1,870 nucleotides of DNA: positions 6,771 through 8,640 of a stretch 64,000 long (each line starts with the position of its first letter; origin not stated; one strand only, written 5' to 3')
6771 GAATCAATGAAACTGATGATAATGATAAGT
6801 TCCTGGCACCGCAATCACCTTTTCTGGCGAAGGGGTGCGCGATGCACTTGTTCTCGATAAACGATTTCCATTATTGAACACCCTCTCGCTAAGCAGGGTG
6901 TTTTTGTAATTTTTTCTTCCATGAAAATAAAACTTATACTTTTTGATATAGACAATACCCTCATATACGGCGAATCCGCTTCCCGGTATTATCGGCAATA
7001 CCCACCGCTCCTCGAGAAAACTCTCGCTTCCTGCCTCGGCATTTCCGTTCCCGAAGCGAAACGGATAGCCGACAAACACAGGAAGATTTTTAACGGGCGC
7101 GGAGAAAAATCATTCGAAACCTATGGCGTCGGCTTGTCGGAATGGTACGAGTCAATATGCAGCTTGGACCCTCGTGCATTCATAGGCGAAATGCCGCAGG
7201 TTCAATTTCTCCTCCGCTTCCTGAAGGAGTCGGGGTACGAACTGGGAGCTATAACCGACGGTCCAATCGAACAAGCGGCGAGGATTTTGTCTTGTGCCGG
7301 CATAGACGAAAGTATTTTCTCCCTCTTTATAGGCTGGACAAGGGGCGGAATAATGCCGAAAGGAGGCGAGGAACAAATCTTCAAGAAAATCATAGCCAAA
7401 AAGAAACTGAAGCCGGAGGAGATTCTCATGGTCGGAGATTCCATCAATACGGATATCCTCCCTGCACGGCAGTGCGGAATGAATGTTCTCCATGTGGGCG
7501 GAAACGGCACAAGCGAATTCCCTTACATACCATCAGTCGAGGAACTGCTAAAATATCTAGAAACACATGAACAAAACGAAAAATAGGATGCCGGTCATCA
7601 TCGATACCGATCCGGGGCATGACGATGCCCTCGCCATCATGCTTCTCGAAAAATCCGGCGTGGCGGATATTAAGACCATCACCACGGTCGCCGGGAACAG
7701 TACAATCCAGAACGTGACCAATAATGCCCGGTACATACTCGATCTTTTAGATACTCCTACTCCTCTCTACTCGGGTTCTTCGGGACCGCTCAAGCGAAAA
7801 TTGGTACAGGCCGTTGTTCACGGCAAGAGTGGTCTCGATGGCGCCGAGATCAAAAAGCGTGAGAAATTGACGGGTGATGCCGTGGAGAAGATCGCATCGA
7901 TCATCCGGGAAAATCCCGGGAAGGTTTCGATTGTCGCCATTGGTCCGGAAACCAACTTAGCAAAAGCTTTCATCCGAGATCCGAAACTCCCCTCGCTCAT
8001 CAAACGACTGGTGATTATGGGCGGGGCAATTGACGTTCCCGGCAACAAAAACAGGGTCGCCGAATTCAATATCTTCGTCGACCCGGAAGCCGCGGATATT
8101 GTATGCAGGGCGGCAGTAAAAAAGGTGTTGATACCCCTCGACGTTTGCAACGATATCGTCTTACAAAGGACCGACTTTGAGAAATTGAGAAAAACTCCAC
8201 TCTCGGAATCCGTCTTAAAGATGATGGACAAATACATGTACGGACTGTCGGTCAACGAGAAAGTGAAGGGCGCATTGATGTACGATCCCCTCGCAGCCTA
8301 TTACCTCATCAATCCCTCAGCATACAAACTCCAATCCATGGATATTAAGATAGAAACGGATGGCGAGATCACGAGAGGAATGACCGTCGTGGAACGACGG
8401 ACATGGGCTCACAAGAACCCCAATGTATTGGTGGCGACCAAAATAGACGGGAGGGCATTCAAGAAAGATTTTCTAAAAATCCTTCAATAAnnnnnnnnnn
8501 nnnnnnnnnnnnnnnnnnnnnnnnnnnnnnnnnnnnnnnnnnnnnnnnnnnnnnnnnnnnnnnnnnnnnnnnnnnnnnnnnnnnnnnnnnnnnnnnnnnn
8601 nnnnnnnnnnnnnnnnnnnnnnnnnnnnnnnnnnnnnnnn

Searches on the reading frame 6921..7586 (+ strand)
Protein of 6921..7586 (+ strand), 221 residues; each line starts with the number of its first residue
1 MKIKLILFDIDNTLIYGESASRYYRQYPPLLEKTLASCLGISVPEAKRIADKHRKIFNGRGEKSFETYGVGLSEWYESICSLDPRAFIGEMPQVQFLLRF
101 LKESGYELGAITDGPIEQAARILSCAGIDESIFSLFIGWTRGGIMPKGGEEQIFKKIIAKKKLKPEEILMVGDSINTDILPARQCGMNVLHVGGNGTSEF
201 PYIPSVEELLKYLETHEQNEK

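Call 71: search_protein_families(library=pfam, proteins=[window:6921-7586:+], max_evalue=0.0001)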
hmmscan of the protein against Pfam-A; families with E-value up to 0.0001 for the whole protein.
window:6921-7586:+ (221 aa): 3 families
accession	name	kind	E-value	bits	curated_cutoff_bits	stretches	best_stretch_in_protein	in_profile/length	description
PF00702.32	Hydrolase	-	1.7e-18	68.1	26.4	1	3-186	1-191/191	haloacid dehalogenase-like hydrolase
PF13419.12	HAD_2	-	3.5e-12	47.2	23.8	1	6-192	1-178/178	Haloacid dehalogenase-like hydrolase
PF13242.12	Hydrolase_like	-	6.9e-08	32.7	22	1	152-195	8-51/75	HAD-hyrolase-like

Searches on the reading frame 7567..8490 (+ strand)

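Call 71: search_protein_families(library=pfam, proteins=[window:7567-8490:+], max_evalue=0.0001)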
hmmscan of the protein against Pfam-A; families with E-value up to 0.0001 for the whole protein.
window:7567-8490:+ (307 aa): 1 family
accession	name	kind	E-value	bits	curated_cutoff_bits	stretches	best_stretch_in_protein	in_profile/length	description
PF01156.24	IU_nuc_hydro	-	4e-87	293.1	34.2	1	10-300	1-297/297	Inosine-uridine preferring nucleoside hydrolase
